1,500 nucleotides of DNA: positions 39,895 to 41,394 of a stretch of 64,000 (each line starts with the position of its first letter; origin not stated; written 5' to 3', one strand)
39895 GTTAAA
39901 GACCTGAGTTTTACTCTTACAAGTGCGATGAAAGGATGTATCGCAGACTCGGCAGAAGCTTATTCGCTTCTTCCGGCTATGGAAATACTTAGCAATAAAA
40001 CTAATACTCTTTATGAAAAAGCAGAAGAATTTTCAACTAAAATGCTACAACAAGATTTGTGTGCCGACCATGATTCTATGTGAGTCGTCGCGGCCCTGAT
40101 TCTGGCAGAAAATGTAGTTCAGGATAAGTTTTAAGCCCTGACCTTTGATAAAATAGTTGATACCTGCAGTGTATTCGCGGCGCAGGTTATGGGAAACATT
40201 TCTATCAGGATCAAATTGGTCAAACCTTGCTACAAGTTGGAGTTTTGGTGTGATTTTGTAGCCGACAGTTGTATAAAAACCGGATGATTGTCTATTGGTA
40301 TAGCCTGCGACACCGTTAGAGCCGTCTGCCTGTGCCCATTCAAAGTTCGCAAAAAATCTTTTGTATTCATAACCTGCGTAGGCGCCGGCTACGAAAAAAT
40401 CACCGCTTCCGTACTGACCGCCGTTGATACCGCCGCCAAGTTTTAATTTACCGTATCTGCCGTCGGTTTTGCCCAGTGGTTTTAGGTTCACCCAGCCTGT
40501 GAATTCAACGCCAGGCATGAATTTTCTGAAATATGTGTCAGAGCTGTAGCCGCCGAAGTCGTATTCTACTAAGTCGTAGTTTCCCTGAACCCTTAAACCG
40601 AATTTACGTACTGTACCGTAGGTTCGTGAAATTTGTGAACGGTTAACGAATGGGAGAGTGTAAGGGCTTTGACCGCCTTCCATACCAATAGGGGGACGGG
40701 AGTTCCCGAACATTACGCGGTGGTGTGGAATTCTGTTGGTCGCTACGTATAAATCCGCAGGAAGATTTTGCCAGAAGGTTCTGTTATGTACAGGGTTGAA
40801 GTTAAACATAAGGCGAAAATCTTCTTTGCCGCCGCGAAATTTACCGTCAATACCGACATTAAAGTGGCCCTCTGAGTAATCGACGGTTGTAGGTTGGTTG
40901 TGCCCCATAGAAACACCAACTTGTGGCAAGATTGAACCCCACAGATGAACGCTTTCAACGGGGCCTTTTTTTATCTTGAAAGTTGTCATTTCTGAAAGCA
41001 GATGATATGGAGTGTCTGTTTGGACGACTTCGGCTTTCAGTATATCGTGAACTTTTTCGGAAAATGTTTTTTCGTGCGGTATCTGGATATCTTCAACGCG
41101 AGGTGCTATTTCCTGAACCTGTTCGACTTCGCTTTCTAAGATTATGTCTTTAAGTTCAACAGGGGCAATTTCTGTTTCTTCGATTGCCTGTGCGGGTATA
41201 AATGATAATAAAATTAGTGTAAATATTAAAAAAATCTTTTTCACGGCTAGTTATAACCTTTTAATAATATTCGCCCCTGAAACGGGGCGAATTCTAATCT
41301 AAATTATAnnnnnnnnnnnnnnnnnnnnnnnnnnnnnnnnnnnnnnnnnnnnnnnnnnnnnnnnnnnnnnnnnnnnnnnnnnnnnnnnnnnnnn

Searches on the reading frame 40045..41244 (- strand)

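Call 64: search_protein_families(library=pfam, proteins=[window:40045-41244:-], max_evalue=0.00001)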
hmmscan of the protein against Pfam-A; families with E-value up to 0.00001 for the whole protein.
window:40045-41244:- (399 aa): 1 family
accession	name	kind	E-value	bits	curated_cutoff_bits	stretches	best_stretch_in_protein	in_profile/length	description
PF07396.17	Porin_O_P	-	5.6e-10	39.5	20.9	1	284-386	228-350/370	Phosphate-selective porin O and P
